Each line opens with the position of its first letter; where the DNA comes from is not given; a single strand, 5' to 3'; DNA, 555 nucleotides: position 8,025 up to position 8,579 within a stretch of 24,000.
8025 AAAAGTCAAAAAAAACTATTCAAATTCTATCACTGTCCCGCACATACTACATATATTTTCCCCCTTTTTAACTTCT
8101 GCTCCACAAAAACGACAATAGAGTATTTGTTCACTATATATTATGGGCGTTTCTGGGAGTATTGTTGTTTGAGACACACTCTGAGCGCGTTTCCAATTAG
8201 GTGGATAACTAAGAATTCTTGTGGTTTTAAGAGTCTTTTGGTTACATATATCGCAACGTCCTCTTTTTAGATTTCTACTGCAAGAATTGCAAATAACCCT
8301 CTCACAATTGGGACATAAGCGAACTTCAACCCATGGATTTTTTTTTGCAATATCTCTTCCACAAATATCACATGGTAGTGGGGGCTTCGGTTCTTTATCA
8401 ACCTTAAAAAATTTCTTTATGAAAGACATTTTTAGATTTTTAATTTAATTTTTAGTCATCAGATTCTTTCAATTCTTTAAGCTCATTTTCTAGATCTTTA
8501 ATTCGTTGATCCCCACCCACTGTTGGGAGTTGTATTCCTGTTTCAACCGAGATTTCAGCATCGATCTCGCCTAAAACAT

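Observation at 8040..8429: C4C4 RING-like plus zinc-ribbon protein apparently co-transcribed with ESCRT-III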

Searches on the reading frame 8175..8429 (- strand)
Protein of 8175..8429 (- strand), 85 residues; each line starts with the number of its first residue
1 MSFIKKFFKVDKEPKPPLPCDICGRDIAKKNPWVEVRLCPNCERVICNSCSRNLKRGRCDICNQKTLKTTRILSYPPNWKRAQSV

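Call 34: find_homologous_proteins(query=A2, max_evalue=0.001)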
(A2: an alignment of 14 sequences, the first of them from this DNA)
Query A2 (14 sequences) (84 aa, profile of the alignment): 10 proteins with E <= 0.001 among 115 candidates.
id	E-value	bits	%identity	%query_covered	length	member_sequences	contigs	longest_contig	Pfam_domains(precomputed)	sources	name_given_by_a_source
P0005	3.0e-26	109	66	98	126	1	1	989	PF12773.14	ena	-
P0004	4.3e-26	108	68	100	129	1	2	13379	PF12773.14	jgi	jgi:predicted amidophosphoribosyltransferase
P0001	6.0e-26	108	98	100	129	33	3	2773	PF12773.14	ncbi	-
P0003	8.3e-26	107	79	100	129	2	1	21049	PF12773.14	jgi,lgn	-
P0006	1.4e-25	107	68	92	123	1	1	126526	PF12773.14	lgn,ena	-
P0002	2.6e-23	99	89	100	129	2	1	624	PF13240.12,PF12773.14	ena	-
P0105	4.2e-23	99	30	77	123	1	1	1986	-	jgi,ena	-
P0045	2.8e-20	90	31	83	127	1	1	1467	PF13240.12,PF12773.14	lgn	-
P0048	5.4e-19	86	30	75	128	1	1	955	PF12773.14,PF26037.1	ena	-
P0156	3.5e-16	77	33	75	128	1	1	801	PF13240.12,PF12773.14,PF26037.1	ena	-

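Call 49: search_solved_structures(query=A2, max_evalue=10, show_alignments=3)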
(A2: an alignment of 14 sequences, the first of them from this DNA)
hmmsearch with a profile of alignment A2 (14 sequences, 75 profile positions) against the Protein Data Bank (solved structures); distinct sequences matched with E-value up to 10: 149 (the best 60 are shown).
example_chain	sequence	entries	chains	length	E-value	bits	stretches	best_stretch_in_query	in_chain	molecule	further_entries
4ap4_A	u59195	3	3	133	1.3e-12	50.6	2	9-61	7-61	E3 UBIQUITIN LIGASE RNF4 | E3 UBIQUITIN-PROTEIN LIGASE RNF4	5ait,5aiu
3ng2_A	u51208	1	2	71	4.7e-07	32.8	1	7-61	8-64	RING finger protein 4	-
4ppe_A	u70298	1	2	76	6e-07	32.5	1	7-61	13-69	E3 ubiquitin-protein ligase RNF4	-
2ea6_A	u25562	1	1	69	2.1e-06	30.7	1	7-59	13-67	RING finger protein 4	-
2xeu_A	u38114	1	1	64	2.5e-06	30.5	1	9-61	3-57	RING FINGER PROTEIN 4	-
6wma_A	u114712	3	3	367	0.00027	24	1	10-38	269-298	APOLIPOPROTEIN B MRNA EDITING ENZYME, CATALYTIC PEPTIDE- LIKE 3G | APOLIPOPROTEIN B MRNA EDITING ENZYME, CATALYTIC PEPTIDE-3 LIKE 3G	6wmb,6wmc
8h0i_A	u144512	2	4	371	0.00034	23.6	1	10-38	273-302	APOBEC3G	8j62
1wjv_A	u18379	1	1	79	0.0004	23.4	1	11-46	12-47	Cell growth regulating nucleolar protein LYAR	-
2ffw_A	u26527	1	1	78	0.00084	22.4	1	6-57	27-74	Midline-1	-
6zmi_CE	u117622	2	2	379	0.0015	21.6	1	11-46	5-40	Cell growth-regulating nucleolar protein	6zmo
2yw8_A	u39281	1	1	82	0.0021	21.1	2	6-45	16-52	RUN and FYVE domain-containing protein 1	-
2yqm_A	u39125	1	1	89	0.0026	20.8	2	6-45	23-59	RUN and FYVE domain-containing protein 1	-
8cx0_A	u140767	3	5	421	0.0027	20.8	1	10-39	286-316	DNA dC->dU-editing enzyme APOBEC-3G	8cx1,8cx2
9fny_A1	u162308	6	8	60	0.0033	20.5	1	11-55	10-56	RNA-binding protein | Zn-ribbon RNA-binding protein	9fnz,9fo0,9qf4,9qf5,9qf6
2jun_A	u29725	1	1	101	0.0047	20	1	8-57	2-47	Midline-1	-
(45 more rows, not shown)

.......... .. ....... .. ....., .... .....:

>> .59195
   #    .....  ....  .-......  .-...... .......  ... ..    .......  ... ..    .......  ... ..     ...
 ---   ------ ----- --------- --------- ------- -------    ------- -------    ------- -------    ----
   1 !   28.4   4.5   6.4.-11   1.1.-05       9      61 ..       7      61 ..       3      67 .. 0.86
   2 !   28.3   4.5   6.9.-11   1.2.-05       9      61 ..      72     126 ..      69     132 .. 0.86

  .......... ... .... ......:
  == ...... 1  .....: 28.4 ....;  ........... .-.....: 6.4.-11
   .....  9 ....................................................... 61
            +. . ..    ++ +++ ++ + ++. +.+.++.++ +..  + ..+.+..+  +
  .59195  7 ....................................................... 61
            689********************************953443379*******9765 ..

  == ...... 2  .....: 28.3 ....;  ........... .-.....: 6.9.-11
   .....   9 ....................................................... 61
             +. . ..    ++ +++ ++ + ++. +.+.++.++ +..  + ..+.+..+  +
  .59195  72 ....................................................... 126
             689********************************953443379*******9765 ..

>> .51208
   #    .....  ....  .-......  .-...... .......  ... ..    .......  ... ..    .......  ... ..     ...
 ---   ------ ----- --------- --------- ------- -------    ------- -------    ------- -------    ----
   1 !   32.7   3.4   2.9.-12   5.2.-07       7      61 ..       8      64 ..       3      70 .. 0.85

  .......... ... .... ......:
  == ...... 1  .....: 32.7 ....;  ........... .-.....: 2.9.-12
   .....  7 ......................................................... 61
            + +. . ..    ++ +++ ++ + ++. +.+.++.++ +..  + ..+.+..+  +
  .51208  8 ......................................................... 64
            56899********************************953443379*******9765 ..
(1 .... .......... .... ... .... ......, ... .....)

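Call 51: search_protein_families(library=pfam, alignment_id=A2, max_evalue=1)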
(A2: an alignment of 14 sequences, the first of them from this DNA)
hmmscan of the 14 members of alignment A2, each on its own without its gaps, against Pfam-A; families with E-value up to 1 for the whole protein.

A. member 1, seq(84 aa): 10 families
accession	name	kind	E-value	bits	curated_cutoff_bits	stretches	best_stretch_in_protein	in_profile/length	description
PF22586.1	ANCHR-like_BBOX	-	0.0058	17.2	27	1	20-54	2-28/39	ANCHR-like B-box zinc-binding domain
PF12773.13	DZR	-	0.019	15.6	27.3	1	20-45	15-33/45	Double zinc ribbon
PF14447.12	Prok-RING_4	-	0.02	15.2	27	1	41-68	15-42/46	Prokaryotic RING finger family 4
PF14634.12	zf-RING_5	-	0.036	14.5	27.9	1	20-64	2-43/43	zinc-RING finger domain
PF03660.19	PHF5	-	0.22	12.2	26.7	0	30-68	29-67/104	PHF5-like protein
PF06221.18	zf-C2HC5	-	0.23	12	25.8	1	38-70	19-48/54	Putative zinc finger motif, C2HC5-type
PF06869.18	DUF1258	-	0.28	11.1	33.1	1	43-73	15-46/253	Protein of unknown function (DUF1258)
PF03107.22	C1_2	-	0.45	11.3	26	0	13-50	13-47/48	C1 domain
PF23137.1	HVO_0758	-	0.49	10.7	27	1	18-44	21-50/55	HVO_0758 mu-protein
PF08209.17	Sgf11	-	0.63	10.1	26.4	0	20-28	7-15/33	Sgf11 (transcriptional regulation protein)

B. families by the number of members that match (of 14 scanned): 77 families (the first 25 are shown)
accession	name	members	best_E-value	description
PF12773.13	DZR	12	0.0002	Double zinc ribbon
PF22586.1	ANCHR-like_BBOX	11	0.00029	ANCHR-like B-box zinc-binding domain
PF13901.12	RH_dom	11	0.0016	Rubicon Homology Domain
PF06906.16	DUF1272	9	0.00019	Protein of unknown function (DUF1272)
PF01363.27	FYVE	9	0.0026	FYVE zinc finger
PF14447.12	Prok-RING_4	8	2.3e-05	Prokaryotic RING finger family 4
PF13639.12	zf-RING_2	8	0.033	Ring finger domain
PF06221.18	zf-C2HC5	7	0.033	Putative zinc finger motif, C2HC5-type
PF00643.29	zf-B_box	6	0.085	B-box zinc finger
PF22191.2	IBR_1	6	0.16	IBR domain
PF17979.7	zf-CRD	5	0.021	Cysteine rich domain with multizinc binding regions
PF03107.22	C1_2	5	0.32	C1 domain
PF05191.20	ADK_lid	4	0.0012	Adenylate kinase, active site lid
PF13920.12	zf-C3HC4_3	4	0.0046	Zinc finger, C3HC4 type (RING finger)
PF14634.12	zf-RING_5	4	0.011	zinc-RING finger domain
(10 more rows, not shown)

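Call 52: predict_structure(alignment_id=A3)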
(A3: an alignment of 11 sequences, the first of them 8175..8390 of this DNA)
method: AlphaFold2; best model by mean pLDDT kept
length: 72 residues; sequences in the alignment: 11
mean_pLDDT: 83.2   pTM: 0.67
mean pLDDT of the five models: 83.2, 80.0, 80.0, 78.1, 77.2
residues with pLDDT >= 90: 24; 70-90: 38; 50-70: 9; < 50: 1
segments of 3 or more residues with pLDDT < 50: none
pLDDT, mean of each block of 10 residues (from residue 1): 80 76 89 90 90 85 80 52
secondary structure, 60 per line:
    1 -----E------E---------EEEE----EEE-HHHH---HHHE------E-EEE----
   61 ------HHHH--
elements in order: E23-26 E31-33 H35-38 E54-56 H67-70

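Call 55: fold_search(model_id=the predicted structure, library=pdb)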
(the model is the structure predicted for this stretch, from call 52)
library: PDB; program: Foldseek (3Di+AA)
matches with E <= 10: 205; with E <= 0.001: 0
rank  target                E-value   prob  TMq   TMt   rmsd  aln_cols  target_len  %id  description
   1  3lrq_C                1.0e-01  0.87  0.40  0.37   2.9        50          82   30  Crystal structure of the U-box domain of human ubiquitin-protein ligase (E3), NORTHEAST STRUCTURAL GENOMICS CONSORTIUM (released 2010-03-23)
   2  5fey_B                1.4e-01  0.69  0.44  0.41   6.7        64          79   26  TRIM32 RING (released 2016-05-18)
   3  2ct2_MODEL_1_A        2.5e-01  0.66  0.47  0.40   6.4        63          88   27  Solution Structure of the RING domain of the Tripartite motif protein 32 (released 2005-11-23)
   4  5vzv_A                4.0e-01  0.47  0.42  0.40   3.5        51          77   25  TRIM23 RING domain (released 2017-08-09)
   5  8c6j_v                5.3e-01  0.38  0.47  0.28  10.4        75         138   16  Human spliceosomal PM5 C* complex (released 2023-07-12)
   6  6gyl_W                5.6e-01  0.69  0.45  0.19   3.7        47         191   15  Structure of a yeast closed complex with distorted DNA (core CCdist) (released 2018-12-05)
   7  5oqj_W                5.6e-01  0.69  0.45  0.14   3.7        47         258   15  STRUCTURE OF YEAST TRANSCRIPTION PRE-INITIATION COMPLEX WITH TFIIH (released 2018-04-25)
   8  5oqm_W                5.6e-01  0.69  0.45  0.14   3.7        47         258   15  STRUCTURE OF YEAST TRANSCRIPTION PRE-INITIATION COMPLEX WITH TFIIH AND CORE MEDIATOR (released 2018-05-09)
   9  3vk6                  5.6e-01  0.44  0.40  0.33   3.7        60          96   23  Crystal structure of a phosphotyrosine binding domain (released 2012-01-25)
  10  7o4i_3                5.6e-01  0.33  0.41  0.26   4.6        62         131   27  Yeast RNA polymerase II transcription pre-initiation complex with initial transcription bubble (released 2021-06-16)
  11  6o9l_3                5.6e-01  0.28  0.41  0.14   4.2        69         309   20  Human holo-PIC in the closed state (released 2019-05-29)
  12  6nmi_H                6.9e-01  0.38  0.43  0.19   3.4        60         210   20  Cryo-EM structure of the human TFIIH core complex (released 2019-03-13)
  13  7lbm_d                6.9e-01  0.38  0.43  0.15   3.4        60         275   20  Structure of the human Mediator-bound transcription pre-initiation complex (released 2021-03-24)
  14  3eb5                  6.9e-01  0.30  0.36  0.39   4.5        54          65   26  Structure of the cIAP2 RING domain (released 2008-09-09)
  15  4ap4_A                7.9e-01  0.44  0.44  0.28   3.3        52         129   21  Rnf4 - ubch5a - ubiquitin heterotrimeric complex (released 2012-07-25)
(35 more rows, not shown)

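Call 81: search_protein_families(library=pfam, proteins=[P0156], max_evalue=0.005)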
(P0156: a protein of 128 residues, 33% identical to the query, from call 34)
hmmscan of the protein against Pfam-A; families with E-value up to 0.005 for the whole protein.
P0156 (128 aa): 4 families
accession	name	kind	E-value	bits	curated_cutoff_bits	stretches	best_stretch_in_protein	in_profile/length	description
PF12773.13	DZR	-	4.2e-08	33.7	27.3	1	102-124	1-23/45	Double zinc ribbon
PF13240.11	Zn_Ribbon_1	-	1.6e-05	25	25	1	101-123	1-23/23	zinc-ribbon domain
PF14447.12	Prok-RING_4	-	2.9e-05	24.3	27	1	28-60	12-45/46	Prokaryotic RING finger family 4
PF18912.6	DZR_2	-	0.0027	18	27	1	97-125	19-48/56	Double zinc ribbon domain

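Call 96: fold_search(model_id=the predicted structure, library=viral)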
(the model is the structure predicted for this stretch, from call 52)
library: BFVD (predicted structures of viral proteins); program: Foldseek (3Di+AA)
matches with E <= 10: 297; with E <= 0.001: 0
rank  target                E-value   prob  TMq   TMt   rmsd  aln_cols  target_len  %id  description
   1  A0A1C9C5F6            1.8e-02  1.00  0.58  0.16   2.4        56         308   20  Uncharacterized protein [Heterosigma akashiwo virus 01]
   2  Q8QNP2                4.5e-02  0.98  0.50  0.17   6.0        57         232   23  EsV-1-19 [Ectocarpus siliculosus virus 1 (isolate New Zealand/Kaikoura/1988)]
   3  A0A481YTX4            5.9e-02  0.99  0.49  0.11   2.0        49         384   22  Zinc-RING finger domain protein [Marseillevirus LCMAC103]
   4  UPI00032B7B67         5.9e-02  0.97  0.46  0.18   3.2        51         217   24  (no name look-up for this kind of identifier)
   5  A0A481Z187            5.9e-02  0.87  0.41  0.12   3.5        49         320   28  Acyltransferase [Mimivirus LCMiAC01]
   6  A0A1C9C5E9            7.2e-02  0.99  0.54  0.15   1.8        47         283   23  RING-type domain-containing protein [Heterosigma akashiwo virus 01]
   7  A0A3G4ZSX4            7.2e-02  0.98  0.47  0.17   2.6        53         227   23  E3 ubiquitin-protein ligase SIAH1B-like [Edafosvirus sp.]
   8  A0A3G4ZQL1            7.2e-02  0.97  0.51  0.15   3.2        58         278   22  E3 ubiquitin-protein ligase Siah2 [Terrestrivirus sp.]
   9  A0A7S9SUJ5            7.7e-02  0.75  0.41  0.35   4.1        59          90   29  RING-type domain-containing protein [Virus NIOZ-UU159]
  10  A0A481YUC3            7.7e-02  0.69  0.39  0.13   9.2        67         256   19  Thioredoxin-like protein [Marseillevirus LCMAC103]
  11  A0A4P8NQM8            8.2e-02  0.90  0.52  0.40   4.4        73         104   23  (no name in the UniProt tables at hand)
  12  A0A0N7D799            1.1e-01  0.89  0.45  0.23   3.2        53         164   23  (no name in the UniProt tables at hand)
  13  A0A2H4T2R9            1.2e-01  0.85  0.43  0.13   3.2        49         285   24  Putative C3HC4 type zinc-finger protein [Tomelloso virus]
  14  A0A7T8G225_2          1.3e-01  0.98  0.57  0.05   2.4        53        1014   19  Polyprotein [Soybean thrips iflavirus 5]
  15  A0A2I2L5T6            1.3e-01  0.89  0.41  0.12   2.7        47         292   23  Zinc finger RING-HC [Orpheovirus IHUMI-LCC2]
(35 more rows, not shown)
